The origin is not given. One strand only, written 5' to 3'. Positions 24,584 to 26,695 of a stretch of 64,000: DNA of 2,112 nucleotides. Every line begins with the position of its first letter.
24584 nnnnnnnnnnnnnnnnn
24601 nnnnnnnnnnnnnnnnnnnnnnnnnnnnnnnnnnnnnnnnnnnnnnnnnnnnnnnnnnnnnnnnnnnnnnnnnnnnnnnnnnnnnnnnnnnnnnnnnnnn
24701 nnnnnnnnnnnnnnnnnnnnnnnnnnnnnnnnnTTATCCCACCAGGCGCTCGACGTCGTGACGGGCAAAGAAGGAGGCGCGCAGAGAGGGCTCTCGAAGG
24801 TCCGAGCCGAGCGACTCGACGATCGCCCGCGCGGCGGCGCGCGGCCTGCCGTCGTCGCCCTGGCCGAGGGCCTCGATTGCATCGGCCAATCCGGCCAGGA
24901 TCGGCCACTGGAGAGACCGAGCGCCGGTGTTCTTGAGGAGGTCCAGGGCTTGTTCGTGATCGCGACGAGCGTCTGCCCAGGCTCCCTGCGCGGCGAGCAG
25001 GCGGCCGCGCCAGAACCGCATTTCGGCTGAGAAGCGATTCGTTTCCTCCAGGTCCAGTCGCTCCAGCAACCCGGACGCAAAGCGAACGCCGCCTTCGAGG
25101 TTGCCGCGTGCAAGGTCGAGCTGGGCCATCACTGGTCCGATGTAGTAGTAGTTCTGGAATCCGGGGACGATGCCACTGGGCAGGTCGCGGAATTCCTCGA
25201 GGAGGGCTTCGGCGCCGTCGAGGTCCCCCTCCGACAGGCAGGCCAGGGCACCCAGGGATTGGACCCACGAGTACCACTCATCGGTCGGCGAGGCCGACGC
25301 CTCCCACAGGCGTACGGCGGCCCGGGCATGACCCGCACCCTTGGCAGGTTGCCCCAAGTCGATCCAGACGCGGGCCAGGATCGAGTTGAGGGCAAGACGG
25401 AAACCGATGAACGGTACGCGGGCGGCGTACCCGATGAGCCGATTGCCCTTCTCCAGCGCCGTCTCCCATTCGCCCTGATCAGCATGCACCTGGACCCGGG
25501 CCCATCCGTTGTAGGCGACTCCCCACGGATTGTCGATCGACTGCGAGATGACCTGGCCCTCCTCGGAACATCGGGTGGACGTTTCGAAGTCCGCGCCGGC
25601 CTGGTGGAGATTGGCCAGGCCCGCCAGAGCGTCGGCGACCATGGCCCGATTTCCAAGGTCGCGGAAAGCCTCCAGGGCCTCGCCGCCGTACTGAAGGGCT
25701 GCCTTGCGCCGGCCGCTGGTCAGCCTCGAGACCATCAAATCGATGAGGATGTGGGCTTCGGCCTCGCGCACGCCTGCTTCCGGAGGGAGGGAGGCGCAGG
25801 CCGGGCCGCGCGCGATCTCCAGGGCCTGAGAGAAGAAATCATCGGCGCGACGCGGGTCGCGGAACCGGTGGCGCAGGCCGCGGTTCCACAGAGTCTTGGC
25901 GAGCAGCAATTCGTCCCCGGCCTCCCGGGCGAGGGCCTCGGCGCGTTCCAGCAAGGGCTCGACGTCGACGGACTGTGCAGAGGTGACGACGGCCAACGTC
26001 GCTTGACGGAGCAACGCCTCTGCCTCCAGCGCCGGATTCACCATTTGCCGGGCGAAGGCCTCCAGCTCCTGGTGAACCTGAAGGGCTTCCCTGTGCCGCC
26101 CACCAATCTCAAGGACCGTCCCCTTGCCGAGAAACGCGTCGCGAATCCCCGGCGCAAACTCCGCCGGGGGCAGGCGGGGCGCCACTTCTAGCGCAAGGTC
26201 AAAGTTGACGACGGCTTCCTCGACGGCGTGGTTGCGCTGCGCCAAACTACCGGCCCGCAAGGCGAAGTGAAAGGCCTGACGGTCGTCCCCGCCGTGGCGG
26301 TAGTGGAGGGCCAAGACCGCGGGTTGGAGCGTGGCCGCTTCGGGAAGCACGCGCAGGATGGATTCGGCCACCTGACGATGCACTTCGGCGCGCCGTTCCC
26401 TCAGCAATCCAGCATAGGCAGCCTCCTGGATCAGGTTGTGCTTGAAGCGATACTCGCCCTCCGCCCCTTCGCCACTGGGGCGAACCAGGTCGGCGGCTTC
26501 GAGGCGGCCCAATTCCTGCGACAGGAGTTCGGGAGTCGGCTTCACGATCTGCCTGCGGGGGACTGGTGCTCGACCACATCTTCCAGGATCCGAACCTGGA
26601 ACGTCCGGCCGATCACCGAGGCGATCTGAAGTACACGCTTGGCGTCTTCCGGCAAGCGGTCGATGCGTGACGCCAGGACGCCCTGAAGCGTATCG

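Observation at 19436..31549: Seven-gene single-strand cyclic-nucleotide circuit: one cyclase 'writer', two different CNB 'readers' and a flavoprotein response-regulator output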

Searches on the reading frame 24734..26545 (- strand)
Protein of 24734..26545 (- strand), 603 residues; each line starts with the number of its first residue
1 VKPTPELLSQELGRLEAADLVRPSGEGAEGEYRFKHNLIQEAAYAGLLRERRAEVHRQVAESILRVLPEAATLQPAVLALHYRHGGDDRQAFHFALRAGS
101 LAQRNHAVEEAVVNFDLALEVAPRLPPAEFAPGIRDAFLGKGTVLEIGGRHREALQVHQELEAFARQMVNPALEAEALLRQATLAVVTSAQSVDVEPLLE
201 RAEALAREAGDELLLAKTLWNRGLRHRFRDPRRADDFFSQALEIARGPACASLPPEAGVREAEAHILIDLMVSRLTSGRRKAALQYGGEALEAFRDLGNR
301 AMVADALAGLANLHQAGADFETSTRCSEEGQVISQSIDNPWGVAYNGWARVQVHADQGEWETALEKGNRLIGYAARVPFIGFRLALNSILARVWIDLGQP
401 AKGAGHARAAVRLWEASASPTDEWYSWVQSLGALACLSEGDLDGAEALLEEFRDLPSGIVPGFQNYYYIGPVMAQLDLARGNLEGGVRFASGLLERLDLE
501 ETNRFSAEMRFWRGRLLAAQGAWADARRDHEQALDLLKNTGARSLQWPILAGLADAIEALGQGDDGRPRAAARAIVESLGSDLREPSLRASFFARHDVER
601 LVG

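Call 4: search_protein_families(library=pfam, proteins=[window:24734-26545:-], max_evalue=0.01)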
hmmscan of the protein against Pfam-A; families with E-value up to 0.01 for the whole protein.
window:24734-26545:- (603 aa): 4 families
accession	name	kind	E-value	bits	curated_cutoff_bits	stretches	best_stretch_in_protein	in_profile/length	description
PF13424.12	TPR_12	-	3e-16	59.8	30.1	1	197-246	24-76/77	Tetratricopeptide repeat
PF09976.15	TPR_21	-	0.00095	19.4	25.5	1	494-545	133-184/193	Tetratricopeptide repeat-like domain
PF07719.23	TPR_2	-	0.0015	19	27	0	511-538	5-32/34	Tetratricopeptide repeat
PF00515.34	TPR_1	-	0.0015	18.7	27.8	0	511-536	5-30/34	Tetratricopeptide repeat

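Call 6: search_protein_families(library=ncbifam, proteins=[window:24734-26545:-], max_evalue=0.001)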
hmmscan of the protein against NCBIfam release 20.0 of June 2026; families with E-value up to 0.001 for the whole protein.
window:24734-26545:- (603 aa): 2 families
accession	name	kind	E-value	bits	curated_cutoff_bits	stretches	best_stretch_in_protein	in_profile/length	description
TIGR03903.1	TOMM_kin_cyc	equivalog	5.9e-17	60.8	705.75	1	8-328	807-1128/1267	TOMM system kinase/cyclase fusion protein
NF041717.1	HaaA_phane_TPR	equivalog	2.4e-05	22.7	1125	1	256-366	624-734/882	cyclophane-containing RiPP biosynthesis TPR protein HaaT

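Call 57: search_protein_representatives(protein=window:24734-26545:-)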
Query: 603 residues. Proteins with E-value up to 0.001 (for the whole library): 16362; up to 1e-10: 2383; up to 1e-30: 414. The best 150 are listed.
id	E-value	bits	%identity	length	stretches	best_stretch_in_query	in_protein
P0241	1.2e-178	612.0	52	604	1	5-600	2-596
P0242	7.6e-154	530.1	46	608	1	4-601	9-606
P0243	9.8e-110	384.5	48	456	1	153-595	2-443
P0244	1.2e-106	374.3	38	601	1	10-589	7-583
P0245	6.3e-86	305.9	37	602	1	9-603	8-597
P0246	6.6e-86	305.8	37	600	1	10-603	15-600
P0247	6.9e-83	295.8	35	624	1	9-601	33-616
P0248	5.8e-82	292.8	34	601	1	8-603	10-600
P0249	1.5e-80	288.1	35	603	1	10-602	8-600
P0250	1.1e-77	278.7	34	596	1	9-597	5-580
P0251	1.9e-74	268.0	37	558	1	8-545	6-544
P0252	1.2e-73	265.3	33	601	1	8-603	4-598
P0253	2.7e-73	264.2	34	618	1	12-602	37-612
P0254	4.1e-70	253.7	35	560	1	11-554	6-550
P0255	7.1e-69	249.6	34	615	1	8-598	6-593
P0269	1.3e-50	189.3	32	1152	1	6-602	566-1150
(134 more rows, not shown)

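Call 64: search_protein_families(library=padloc, proteins=[window:24734-26545:-], max_evalue=0.001)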
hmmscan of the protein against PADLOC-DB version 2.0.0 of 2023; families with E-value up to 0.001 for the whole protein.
window:24734-26545:- (603 aa): 1 family
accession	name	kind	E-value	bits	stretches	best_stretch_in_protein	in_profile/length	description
PDLC01169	TPR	-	4.5e-05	21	0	514-563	116-165/252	TPR repeats containing protein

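Call 78: predict_structure(alignment_id=A3)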
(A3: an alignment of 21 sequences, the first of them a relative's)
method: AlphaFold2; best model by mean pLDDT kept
length: 1152 residues; sequences in the alignment: 21
mean_pLDDT: 85.6   pTM: 0.62
mean pLDDT of the five models: 85.6, 84.5, 82.3, 80.9, 80.9
residues with pLDDT >= 90: 512; 70-90: 533; 50-70: 90; < 50: 17
segments of 3 or more residues with pLDDT < 50: 27-30, 150-155, 354-358
pLDDT, mean of each block of 10 residues (from residue 1): 74 70 55 74 80 79 83 82 70 70 89 87 84 89 67 49 86 91 85 88 76 84 66 90 89 92 86 75 74 77 88 80 85 76 78 54 77 88 89 89 93 93 85 93 93 87 82 80 81 80 76 70 67 76 92 91 82 84 85 83 82 92 91 92 94 94 86 94 90 93 85 95 94 95 82 94 95 95 88 95 96 94 87 92 92 90 91 95 87 88 95 96 85 88 96 96 86 88 94 93 66 84 94 94 84 90 96 96 94 95 95 94 95 96 87 49
secondary structure, 60 per line:
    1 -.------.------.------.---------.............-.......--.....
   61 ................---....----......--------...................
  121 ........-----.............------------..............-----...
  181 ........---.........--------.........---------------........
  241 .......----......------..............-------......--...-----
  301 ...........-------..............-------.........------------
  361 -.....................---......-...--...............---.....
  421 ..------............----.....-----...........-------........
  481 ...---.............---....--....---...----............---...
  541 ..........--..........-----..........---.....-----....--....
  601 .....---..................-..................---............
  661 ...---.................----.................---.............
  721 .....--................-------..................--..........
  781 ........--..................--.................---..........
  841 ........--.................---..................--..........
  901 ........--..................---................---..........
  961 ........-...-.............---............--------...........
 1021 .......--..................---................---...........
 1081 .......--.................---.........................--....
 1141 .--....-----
elements in order (helices of 4 or more, strands of 3 or more residues): E33-45 H47-53 H56-76 E80-83 E88-93 H102-128 E134-146 H161-172 E178-181 H182-188 E192-200 E209-217 H233-247 E252-257 H264-277 E285-290 H301-311 H319-332 H340-348 H362-382 E386-391 H398-412 E416-422 H429-440 E445-449 H455-465 H473-483 H487-499 E503-506 E509-512 H523-534 H538-550 E553-555 H556-562 H568-577 E581-585 E591-594 H597-605 H609-626 H628-645 H649-663 H667-683 H688-704 H708-725 H728-743 H751-768 H771-788 H791-808 H811-827 H831-848 H851-867 H871-888 H891-908 H911-928 H932-947 H951-968 H974-986 H990-1001 H1010-1027 H1030-1047 H1051-1066 H1070-1087 H1090-1106 H1110-1134 H1137-1141 H1144-1147
